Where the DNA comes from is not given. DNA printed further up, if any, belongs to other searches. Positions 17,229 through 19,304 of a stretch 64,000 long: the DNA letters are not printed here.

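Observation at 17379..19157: Circularly permuted DppA: the canonical N-terminal about 120 residues sit at the C-terminus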

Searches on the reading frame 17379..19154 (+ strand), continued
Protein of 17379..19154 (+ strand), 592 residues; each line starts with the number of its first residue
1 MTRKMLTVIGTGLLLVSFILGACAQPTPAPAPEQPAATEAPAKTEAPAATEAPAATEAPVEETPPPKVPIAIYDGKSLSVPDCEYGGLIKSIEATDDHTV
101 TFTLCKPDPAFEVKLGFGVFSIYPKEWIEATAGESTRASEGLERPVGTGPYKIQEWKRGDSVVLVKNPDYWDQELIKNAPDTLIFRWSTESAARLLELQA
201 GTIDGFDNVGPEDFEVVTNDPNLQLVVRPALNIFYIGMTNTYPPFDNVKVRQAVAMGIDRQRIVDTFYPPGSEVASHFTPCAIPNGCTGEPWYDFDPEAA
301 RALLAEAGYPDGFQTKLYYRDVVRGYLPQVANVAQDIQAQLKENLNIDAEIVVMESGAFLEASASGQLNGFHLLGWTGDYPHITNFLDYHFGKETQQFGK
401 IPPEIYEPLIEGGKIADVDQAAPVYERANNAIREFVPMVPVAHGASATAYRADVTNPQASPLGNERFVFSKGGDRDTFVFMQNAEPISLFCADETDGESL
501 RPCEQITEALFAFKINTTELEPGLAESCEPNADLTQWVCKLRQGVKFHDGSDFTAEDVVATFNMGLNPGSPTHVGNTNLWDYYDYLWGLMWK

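Call 49: find_homologous_proteins(query=P0246, max_evalue=1e-20)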
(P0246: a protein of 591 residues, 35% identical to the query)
Query P0246 (591 aa): 7126 proteins with E <= 1e-20 among 8000 candidates; the best 120 are listed.
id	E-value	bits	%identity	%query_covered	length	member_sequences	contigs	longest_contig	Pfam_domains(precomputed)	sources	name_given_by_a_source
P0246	0.0e+0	1361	100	100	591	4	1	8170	PF00496.28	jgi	-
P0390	0.0e+0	1285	92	100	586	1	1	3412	PF00496.28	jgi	jgi:ABC-type transport system substrate-binding protein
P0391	0.0e+0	1224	90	100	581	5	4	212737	PF00496.28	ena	-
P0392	0.0e+0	1215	89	100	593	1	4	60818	PF00496.28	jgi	-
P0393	0.0e+0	1214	89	100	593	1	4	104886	PF00496.28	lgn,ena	-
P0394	0.0e+0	1213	89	100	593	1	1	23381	PF00496.28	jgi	-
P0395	0.0e+0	1200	86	100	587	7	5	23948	PF00496.28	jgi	jgi:ABC-type transport system substrate-binding protein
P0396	0.0e+0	1166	86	100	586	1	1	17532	PF00496.28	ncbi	-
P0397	0.0e+0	1147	84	100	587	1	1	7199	PF00496.28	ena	-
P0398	0.0e+0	1145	85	98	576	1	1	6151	PF00496.28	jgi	jgi:ABC-type transport system substrate-binding protein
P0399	0.0e+0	1141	82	100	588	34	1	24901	PF00496.28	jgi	-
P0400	0.0e+0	1135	83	100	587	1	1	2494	PF00496.28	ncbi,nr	ncbi:MAG: ABC transporter substrate-binding protein [Anaerolineales bacterium]|nr:ABC transporter su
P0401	0.0e+0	1135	82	100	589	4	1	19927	PF00496.28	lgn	-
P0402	0.0e+0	1125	89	90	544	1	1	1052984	PF00496.28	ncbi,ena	-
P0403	0.0e+0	1112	81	100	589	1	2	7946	PF00496.28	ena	-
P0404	0.0e+0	1112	81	100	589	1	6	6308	PF00496.28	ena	-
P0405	0.0e+0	1110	81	100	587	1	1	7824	PF00496.28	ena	-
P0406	0.0e+0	1109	81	100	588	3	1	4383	PF00496.28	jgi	-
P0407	0.0e+0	1099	82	98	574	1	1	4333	PF00496.28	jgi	-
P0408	0.0e+0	1096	80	100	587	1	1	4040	PF00496.28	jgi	-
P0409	0.0e+0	1095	82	97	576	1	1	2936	PF00496.28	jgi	-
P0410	0.0e+0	1092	87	90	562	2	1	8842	PF00496.28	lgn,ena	-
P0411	0.0e+0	1091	80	100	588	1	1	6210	PF00496.28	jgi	jgi:ABC-type transport system substrate-binding protein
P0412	0.0e+0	1091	80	100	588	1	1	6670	PF00496.28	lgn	-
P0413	0.0e+0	1090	80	100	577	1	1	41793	PF00496.28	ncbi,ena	-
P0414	0.0e+0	1087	83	89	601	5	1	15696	PF00496.28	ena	-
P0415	0.0e+0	1086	80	100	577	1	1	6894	PF00496.28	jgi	jgi:ABC-type transport system substrate-binding protein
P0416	0.0e+0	1086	87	90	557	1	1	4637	PF00496.28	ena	-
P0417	0.0e+0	1086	80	100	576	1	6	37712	PF00496.28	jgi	-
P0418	0.0e+0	1085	80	100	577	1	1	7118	PF00496.28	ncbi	-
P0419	0.0e+0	1085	79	100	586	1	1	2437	PF00496.28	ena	-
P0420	0.0e+0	1085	80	100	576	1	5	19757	PF00496.28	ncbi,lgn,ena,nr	ncbi:MAG: hypothetical protein K8R16_02300 [Anaerolineales bacterium]|nr:hypothetical protein [Anaer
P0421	0.0e+0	1084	80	100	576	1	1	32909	PF00496.28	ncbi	-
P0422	0.0e+0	1083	84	89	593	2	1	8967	PF00496.28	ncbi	-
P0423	0.0e+0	1083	78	99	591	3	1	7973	PF00496.28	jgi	jgi:ABC-type transport system substrate-binding protein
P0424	0.0e+0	1082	77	99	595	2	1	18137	PF00496.28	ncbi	-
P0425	0.0e+0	1080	76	99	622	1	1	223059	PF00496.28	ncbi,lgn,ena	-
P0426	0.0e+0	1078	84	89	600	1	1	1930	PF00496.28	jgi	jgi:ABC-type transport system substrate-binding protein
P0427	0.0e+0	1076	85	89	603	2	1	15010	PF00496.28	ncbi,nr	ncbi:MAG: ABC transporter substrate-binding protein, partial [Chloroflexota bacterium]|nr:ABC transp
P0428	0.0e+0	1073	84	90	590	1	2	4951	PF00496.28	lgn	-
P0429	0.0e+0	1072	80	99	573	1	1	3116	PF00496.28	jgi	-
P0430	0.0e+0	1068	83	90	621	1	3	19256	PF00496.28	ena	-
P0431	0.0e+0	1066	83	90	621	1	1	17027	PF00496.28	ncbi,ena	-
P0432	0.0e+0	1063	83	90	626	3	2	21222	PF00496.28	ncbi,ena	-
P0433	0.0e+0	1057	83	89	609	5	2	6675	PF00496.28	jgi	jgi:ABC-type transport system substrate-binding protein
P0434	0.0e+0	1055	78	100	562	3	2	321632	PF00496.28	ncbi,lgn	ncbi:MAG: ABC transporter substrate-binding protein [Anaerolineales bacterium]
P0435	0.0e+0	1055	85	59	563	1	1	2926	PF00496.28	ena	-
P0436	0.0e+0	1048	84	59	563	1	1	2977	PF00496.28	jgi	-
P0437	0.0e+0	1035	79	97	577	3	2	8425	PF00496.28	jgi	jgi:ABC-type transport system substrate-binding protein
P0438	0.0e+0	1027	74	100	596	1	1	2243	PF00496.28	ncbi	-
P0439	2.5e-298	1009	79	89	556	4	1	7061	PF00496.28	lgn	-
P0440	1.3e-296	1003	76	98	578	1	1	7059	PF00496.28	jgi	-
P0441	6.0e-289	978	72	99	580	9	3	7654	PF00496.28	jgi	jgi:ABC-type transport system substrate-binding protein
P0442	3.3e-288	975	79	58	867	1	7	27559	PF00497.26,PF00496.28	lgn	-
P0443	9.0e-288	974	73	98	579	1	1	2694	PF00496.28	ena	-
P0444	7.0e-287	971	81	58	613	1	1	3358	PF00496.28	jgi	-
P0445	5.8e-283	958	75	61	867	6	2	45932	PF00497.26,PF00496.28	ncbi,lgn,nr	ncbi:MAG: transporter substrate-binding domain-containing protein [Anaerolineaceae bacterium]|nr:tra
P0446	3.2e-282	955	80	58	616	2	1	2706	PF00496.28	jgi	-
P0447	7.9e-282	954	78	58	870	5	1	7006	PF00497.26,PF00496.28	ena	-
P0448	1.6e-281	953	79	58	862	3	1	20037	PF00497.26,PF00496.28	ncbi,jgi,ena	-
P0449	2.0e-281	953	78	59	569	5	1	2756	PF00496.28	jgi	jgi:peptide/nickel transport system substrate-binding protein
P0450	3.6e-281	952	78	58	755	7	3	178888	PF02469.28,PF00496.28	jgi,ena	-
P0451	4.4e-281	952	79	58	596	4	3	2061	PF00496.28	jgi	jgi:peptide/nickel transport system substrate-binding protein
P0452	1.1e-280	950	78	58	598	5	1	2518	PF00496.28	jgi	-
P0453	2.1e-280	949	76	58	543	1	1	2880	PF00496.28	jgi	jgi:peptide/nickel transport system substrate-binding protein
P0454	2.6e-280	949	78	58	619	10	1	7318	PF00496.28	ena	-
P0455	1.1e-279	947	78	58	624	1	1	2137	PF00496.28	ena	-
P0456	1.6e-279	947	80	58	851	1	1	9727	PF02608.21,PF00496.28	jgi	jgi:peptide/nickel transport system substrate-binding protein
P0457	2.3e-279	946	80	58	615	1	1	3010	PF00496.28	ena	-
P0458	2.4e-279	946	77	58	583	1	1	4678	PF00496.28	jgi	-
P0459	2.5e-279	946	77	58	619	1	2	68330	PF00496.28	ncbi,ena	-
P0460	8.1e-279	944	76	58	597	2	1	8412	PF00496.28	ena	-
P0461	2.3e-278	943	78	58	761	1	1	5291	PF00497.26,PF04069.18,PF00496.28,PF10613.15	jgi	jgi:peptide/nickel transport system substrate-binding protein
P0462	1.1e-277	940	79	58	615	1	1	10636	PF00496.28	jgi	jgi:peptide/nickel transport system substrate-binding protein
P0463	2.0e-277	940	80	58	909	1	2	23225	PF02608.21,PF00496.28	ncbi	-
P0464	3.5e-277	939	87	78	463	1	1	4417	PF00496.28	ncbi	ncbi:MAG: hypothetical protein DRI65_11740, partial [Chloroflexota bacterium]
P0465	5.0e-277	938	79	58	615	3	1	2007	PF00496.28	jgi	jgi:peptide/nickel transport system substrate-binding protein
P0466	1.5e-276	937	77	58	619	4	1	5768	PF00496.28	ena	-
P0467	4.7e-276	935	77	58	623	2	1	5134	PF00496.28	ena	-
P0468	1.6e-275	933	80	58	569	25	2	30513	PF00496.28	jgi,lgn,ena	jgi:peptide/nickel transport system substrate-binding protein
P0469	2.4e-275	933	77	58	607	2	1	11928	PF00496.28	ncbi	-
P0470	2.7e-275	933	77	58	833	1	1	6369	PF00497.26,PF04069.18,PF00496.28,PF10613.15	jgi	-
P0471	3.3e-275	932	81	58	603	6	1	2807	PF00496.28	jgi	jgi:peptide/nickel transport system substrate-binding protein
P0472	3.4e-275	932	82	58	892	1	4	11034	PF02608.21,PF00496.28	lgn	-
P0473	4.0e-275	932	80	58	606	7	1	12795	PF00496.28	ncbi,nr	ncbi:MAG: ABC transporter substrate-binding protein [Anaerolineae bacterium]|nr:ABC transporter subs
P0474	4.8e-275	932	76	58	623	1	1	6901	PF00496.28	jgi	-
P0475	5.9e-275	931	78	59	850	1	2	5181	PF00497.26,PF00496.28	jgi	jgi:peptide/nickel transport system substrate-binding protein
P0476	8.1e-275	931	77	58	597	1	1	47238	PF00496.28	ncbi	-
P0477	1.3e-274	930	77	58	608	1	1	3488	PF00496.28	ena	-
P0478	2.7e-274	929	81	58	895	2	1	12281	PF02608.21,PF00496.28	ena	-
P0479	3.8e-274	929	76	58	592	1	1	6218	PF00496.28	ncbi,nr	ncbi:MAG TPA: ABC transporter substrate-binding protein, partial [Anaerolineae bacterium]|nr:ABC tra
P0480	8.6e-274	928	85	79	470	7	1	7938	PF00496.28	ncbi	-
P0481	9.9e-274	927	79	58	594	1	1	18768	PF00496.28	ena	-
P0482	2.4e-273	926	82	58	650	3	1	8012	PF00496.28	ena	-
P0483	5.9e-273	925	79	58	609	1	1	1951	PF00496.28,PF02095.22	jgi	-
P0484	7.5e-273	925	81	58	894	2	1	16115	PF02608.21,PF00496.28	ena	-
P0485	8.2e-273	924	78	58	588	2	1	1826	PF00496.28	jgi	jgi:peptide/nickel transport system substrate-binding protein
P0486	9.9e-273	924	77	58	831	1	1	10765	PF00497.26,PF04069.18,PF00496.28,PF10613.15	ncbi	-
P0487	1.2e-272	924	81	58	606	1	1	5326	PF00496.28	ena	-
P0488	2.7e-272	923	79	58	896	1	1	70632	PF13407.13,PF02608.21,PF00496.28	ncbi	-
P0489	4.0e-272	922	77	58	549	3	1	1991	PF00496.28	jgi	jgi:peptide/nickel transport system substrate-binding protein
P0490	8.9e-272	921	80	58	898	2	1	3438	PF02608.21,PF00496.28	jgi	-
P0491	1.0e-271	921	79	58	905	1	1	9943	PF02608.21,PF00496.28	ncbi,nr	ncbi:MAG: BMP family ABC transporter substrate-binding protein [Anaerolineae bacterium]|nr:BMP famil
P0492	1.0e-271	921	80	58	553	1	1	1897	PF00496.28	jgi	jgi:peptide/nickel transport system substrate-binding protein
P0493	1.6e-271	920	79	58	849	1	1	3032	PF02608.21,PF00496.28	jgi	jgi:peptide/nickel transport system substrate-binding protein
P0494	2.8e-271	919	77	58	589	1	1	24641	PF00496.28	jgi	-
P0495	4.5e-271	919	80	58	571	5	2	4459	PF00496.28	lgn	-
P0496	5.0e-271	919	77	58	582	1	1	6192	PF00496.28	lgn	-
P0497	5.6e-271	918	77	58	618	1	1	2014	PF00496.28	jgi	jgi:peptide/nickel transport system substrate-binding protein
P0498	5.8e-271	918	77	58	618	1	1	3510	PF00496.28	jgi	jgi:peptide/nickel transport system substrate-binding protein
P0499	6.6e-271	918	80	58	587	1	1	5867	PF00496.28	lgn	-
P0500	9.9e-271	918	78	59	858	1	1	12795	PF00497.26,PF00496.28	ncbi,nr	ncbi:MAG: transporter substrate-binding domain-containing protein [Anaerolineae bacterium]|nr:transp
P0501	1.1e-270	917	79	58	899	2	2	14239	PF02608.21,PF00496.28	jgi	jgi:peptide/nickel transport system substrate-binding protein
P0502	1.2e-270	917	78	58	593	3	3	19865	PF00496.28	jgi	-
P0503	2.1e-270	916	77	58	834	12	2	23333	PF00497.26,PF04069.18,PF00496.28,PF10613.15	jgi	-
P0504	2.3e-270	916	77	58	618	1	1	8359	PF00496.28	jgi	jgi:peptide/nickel transport system substrate-binding protein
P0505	3.9e-270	916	77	58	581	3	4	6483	PF00496.28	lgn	-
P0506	4.3e-270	915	79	58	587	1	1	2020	PF00496.28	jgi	-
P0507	6.1e-270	915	77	58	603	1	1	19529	PF00496.28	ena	-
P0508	1.6e-269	914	79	58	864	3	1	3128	PF00497.26,PF00496.28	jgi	jgi:peptide/nickel transport system substrate-binding protein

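Call 51: predict_structure(alignment_id=A2)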
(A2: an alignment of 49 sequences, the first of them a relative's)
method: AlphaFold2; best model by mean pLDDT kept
length: 557 residues; sequences in the alignment: 49
mean_pLDDT: 78.2   pTM: 0.77
mean pLDDT of the five models: 78.2, 76.4, 75.7, 72.2, 71.6
residues with pLDDT >= 90: 147; 70-90: 262; 50-70: 111; < 50: 37
segments of 3 or more residues with pLDDT < 50: 1-4, 43-45, 203-207, 209-218, 447-458
pLDDT, mean of each block of 10 residues (from residue 1): 53 76 61 90 56 88 96 79 90 70 77 80 87 84 90 89 68 69 69 81 47 49 79 78 93 94 93 93 82 65 68 69 88 80 96 89 74 90 78 89 78 90 84 56 48 45 66 74 94 96 86 75 76 85 96 89
secondary structure, 60 per line:
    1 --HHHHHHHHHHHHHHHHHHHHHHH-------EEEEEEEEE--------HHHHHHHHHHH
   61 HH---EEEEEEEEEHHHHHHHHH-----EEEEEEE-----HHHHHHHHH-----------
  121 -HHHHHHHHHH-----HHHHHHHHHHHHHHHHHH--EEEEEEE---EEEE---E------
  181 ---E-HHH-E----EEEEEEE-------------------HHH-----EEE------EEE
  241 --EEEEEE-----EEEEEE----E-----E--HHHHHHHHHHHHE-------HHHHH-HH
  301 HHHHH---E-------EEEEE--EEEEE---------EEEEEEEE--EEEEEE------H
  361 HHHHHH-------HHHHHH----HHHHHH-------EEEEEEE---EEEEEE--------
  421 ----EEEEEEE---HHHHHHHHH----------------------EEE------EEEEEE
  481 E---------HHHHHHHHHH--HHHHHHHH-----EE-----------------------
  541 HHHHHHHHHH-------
elements in order: H3-25 E33-41 H50-62 E66-74 H75-83 E89-95 H101-109 H122-131 H137-154 E157-163 E167-170 E195-201 E229-231 E238-240 E243-248 E254-259 H273-284 H293-297 H299-305 E317-321 E324-328 E338-345 E348-353 H360-366 H374-379 H384-389 E397-403 E407-412 E425-431 H435-443 E466-468 E475-481 H491-500 H503-510 H541-550

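Call 59: fold_search(model_id=the predicted structure, library=pdb)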
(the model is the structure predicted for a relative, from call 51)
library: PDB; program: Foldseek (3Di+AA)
matches with E <= 10: 1039; with E <= 0.001: 166
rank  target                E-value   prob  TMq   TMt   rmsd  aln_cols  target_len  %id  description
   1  1dpe                  1.6e-17  1.00  0.45  0.49   6.5       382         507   27  DIPEPTIDE-BINDING PROTEIN (released 1996-08-17)
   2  3m8u                  8.0e-17  1.00  0.46  0.50   6.3       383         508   30  Crystal structure of glutathione-binding protein A (GbpA) from Haemophilus parasuis SH0165 in complex with glutathione d (released 2010-07-14)
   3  3tpa                  2.7e-16  1.00  0.46  0.50   5.8       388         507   29  Structure of HbpA2 from Haemophilus parasuis (released 2011-11-30)
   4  6ofq_A                2.7e-16  1.00  0.41  0.44   7.4       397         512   25  ABC transporter-associated periplasmic binding protein DppA from Helicobacter pylori in complex with peptide STSA (released 2019-08-21)
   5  1dpp_A                6.2e-16  1.00  0.43  0.47   7.4       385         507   26  DIPEPTIDE BINDING PROTEIN COMPLEX WITH GLYCYL-L-LEUCINE (released 1995-12-07)
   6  8z1z_F                6.5e-16  1.00  0.46  0.51   6.7       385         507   28  Cryo-EM structure of Escherichia coli DppAR383D+D436RBCDF in pre-catalytic state (released 2025-04-16)
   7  5f1q_B                6.5e-16  1.00  0.44  0.48   7.3       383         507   28  Crystal Structure of Periplasmic Dipeptide Transport Protein from Yersinia pestis (released 2015-12-23)
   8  5f1q_A                1.2e-15  1.00  0.44  0.48   7.2       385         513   28  Crystal Structure of Periplasmic Dipeptide Transport Protein from Yersinia pestis (released 2015-12-23)
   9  8upi                  7.2e-15  1.00  0.38  0.41   8.2       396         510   26  Structure of a periplasmic peptide binding protein from Mesorhizobium sp. AP09 bound to aminoserine (released 2023-11-08)
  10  8cdo_A                1.3e-14  1.00  0.37  0.43   7.8       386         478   22  PBP AccA-F144YG440Q from A. tumefaciens Bo542 in complex with agrocinopine C-like (released 2024-01-24)
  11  8c6u                  2.7e-14  1.00  0.42  0.47   7.3       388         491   22  PBP AccA-G145YG440Q mutant from A. tumefaciens Bo542 in apoform 4 (released 2024-01-24)
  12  4ra1                  3.9e-14  1.00  0.41  0.46   7.0       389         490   22  PBP AccA from A. tumefaciens C58 in complex with D-Glucose-2-phosphate (released 2015-08-19)
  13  8c6r                  5.2e-14  1.00  0.42  0.47   7.0       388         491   23  PBP AccA from A. tumefaciens Bo542 in apoform 4 (released 2024-01-24)
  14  6i7w                  5.5e-14  1.00  0.40  0.45   7.7       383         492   22  Structure of the periplasmic binding protein (PBP) AccA in complex with 2-glucose-2-O-lactic acid phosphate (G2LP) from  (released 2019-01-23)
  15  6tfx_B                8.3e-14  1.00  0.38  0.42   7.2       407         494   21  Structure in P21 form of the PBP/SBP MoaA in complex with mannopinic acid from A.tumefacien R10 (released 2020-01-22)
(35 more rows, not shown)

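Call 66: find_encoding_contigs(protein=P0391, flank=8000, max_places=2)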
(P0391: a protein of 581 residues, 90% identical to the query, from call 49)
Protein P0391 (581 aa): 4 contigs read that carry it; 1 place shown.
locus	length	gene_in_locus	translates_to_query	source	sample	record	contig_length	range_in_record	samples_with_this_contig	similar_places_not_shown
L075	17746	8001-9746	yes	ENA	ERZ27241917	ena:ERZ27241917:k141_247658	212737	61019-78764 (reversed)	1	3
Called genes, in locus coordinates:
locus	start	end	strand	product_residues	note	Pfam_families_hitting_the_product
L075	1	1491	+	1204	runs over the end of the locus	PF18537:CODH_A_N, PF03598:CdhC, PF19436:ACS_CODH_B_C, PF03599:CdhD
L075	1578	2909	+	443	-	PF04060:FeS, PF03599:CdhD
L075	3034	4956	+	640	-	PF00111:Fer2, PF17650:RACo_linker, PF17651:Raco_middle, PF14574:RACo_C_ter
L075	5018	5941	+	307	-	PF03599:CdhD, PF00809:Pterin_bind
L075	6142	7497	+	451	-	PF00390:malic, PF03949:Malic_M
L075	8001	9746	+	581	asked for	PF00496:SBP_bac_5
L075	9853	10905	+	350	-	PF19300:BPD_transp_1_N, PF00528:BPD_transp_1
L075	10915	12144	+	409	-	PF12911:OppC_N, PF00528:BPD_transp_1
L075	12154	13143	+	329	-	PF00005:ABC_tran, PF08352:oligo_HPY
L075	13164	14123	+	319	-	PF00005:ABC_tran, PF08352:oligo_HPY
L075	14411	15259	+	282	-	PF13378:MR_MLE_C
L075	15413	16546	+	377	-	PF01121:CoaE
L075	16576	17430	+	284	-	PF02457:DAC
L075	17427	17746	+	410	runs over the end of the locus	PF07949:YbbR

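Call 67: find_encoding_contigs(protein=P0435, flank=8000, max_places=2)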
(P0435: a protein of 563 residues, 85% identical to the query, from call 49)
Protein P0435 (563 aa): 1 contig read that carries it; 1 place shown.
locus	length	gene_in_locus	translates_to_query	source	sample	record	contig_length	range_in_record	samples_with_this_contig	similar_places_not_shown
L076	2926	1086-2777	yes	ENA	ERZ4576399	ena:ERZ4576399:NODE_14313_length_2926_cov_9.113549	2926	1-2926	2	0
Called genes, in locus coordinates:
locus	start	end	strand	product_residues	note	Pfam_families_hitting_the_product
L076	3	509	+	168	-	?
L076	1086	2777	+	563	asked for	PF00496:SBP_bac_5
